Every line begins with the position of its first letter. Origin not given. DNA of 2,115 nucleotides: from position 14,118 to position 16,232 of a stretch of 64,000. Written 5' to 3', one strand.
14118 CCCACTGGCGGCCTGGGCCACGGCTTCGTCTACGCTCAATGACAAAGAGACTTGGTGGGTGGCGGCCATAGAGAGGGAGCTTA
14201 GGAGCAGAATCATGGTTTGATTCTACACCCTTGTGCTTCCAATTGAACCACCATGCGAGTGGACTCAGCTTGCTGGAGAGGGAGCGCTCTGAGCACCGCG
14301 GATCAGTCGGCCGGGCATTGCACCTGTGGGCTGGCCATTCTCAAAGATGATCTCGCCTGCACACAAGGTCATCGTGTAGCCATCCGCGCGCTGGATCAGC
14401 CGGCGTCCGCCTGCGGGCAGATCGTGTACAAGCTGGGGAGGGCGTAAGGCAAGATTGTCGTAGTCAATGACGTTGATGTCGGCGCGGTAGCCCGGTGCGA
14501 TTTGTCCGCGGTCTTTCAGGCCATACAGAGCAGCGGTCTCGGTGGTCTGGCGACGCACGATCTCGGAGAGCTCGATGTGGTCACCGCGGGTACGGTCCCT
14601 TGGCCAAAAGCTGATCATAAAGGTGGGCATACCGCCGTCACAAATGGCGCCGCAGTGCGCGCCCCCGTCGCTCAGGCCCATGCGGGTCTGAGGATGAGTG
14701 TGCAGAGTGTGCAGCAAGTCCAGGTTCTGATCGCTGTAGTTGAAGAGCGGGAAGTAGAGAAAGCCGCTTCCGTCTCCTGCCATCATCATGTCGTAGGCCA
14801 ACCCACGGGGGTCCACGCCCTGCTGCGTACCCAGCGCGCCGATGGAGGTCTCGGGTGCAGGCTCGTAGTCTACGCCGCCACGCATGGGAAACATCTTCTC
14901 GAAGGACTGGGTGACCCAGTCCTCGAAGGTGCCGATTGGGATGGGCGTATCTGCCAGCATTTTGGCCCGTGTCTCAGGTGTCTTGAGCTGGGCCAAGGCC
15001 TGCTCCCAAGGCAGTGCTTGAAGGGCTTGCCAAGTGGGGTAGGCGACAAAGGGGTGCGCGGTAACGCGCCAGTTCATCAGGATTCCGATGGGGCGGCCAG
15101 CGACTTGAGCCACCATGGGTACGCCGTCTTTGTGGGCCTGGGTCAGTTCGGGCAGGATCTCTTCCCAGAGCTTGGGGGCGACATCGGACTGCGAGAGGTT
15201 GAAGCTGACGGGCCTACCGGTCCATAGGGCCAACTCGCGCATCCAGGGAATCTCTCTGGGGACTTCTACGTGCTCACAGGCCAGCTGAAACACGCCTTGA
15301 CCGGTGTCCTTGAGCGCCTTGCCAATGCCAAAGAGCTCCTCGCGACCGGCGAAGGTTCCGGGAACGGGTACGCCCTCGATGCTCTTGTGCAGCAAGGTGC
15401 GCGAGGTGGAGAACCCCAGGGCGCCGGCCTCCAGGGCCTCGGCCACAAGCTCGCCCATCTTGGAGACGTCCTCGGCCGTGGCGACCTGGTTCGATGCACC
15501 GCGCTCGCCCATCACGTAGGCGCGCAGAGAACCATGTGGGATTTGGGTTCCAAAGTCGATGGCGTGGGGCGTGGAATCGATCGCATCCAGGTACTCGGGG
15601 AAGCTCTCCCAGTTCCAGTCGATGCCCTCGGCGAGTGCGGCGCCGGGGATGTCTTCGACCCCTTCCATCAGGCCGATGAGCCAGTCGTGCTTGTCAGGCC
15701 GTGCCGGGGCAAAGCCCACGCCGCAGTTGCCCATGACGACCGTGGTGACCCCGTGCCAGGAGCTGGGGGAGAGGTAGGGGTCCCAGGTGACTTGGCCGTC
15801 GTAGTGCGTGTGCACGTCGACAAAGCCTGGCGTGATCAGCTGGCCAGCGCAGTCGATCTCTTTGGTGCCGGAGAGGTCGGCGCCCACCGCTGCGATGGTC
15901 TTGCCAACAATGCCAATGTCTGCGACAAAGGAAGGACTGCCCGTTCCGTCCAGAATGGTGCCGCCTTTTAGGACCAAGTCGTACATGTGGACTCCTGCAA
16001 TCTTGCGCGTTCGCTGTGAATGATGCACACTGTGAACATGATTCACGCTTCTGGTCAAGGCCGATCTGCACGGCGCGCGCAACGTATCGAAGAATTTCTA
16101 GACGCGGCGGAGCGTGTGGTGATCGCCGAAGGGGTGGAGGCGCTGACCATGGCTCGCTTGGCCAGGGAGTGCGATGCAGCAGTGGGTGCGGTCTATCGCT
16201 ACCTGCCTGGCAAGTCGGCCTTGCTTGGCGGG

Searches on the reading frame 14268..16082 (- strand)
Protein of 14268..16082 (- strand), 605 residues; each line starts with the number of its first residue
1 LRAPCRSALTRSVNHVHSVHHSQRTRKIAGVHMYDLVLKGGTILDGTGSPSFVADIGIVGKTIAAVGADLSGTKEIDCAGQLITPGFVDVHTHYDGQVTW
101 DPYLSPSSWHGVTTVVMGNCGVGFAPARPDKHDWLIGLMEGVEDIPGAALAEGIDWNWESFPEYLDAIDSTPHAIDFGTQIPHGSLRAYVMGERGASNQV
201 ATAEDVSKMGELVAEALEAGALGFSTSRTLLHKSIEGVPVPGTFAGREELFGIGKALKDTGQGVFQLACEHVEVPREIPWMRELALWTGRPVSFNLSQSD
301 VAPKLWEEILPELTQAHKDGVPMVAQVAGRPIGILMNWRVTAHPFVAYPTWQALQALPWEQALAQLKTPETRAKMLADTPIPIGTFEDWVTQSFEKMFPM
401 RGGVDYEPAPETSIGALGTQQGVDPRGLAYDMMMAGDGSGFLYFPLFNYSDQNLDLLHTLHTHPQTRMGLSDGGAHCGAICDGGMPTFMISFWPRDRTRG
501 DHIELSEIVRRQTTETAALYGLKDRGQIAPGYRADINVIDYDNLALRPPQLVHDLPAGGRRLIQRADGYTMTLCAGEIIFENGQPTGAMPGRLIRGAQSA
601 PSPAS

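Call 56: search_protein_families(library=pfam, proteins=[window:14268-16082:-], max_evalue=0.00001)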
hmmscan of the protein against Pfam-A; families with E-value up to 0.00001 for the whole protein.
window:14268-16082:- (605 aa): 2 families
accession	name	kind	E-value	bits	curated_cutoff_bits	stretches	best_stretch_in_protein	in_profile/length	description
PF07969.17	Amidohydro_3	-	7e-46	158.1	29.7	1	74-580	1-472/472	Amidohydrolase family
PF01979.26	Amidohydro_1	-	4.3e-09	36.5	25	0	491-543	271-322/345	Amidohydrolase family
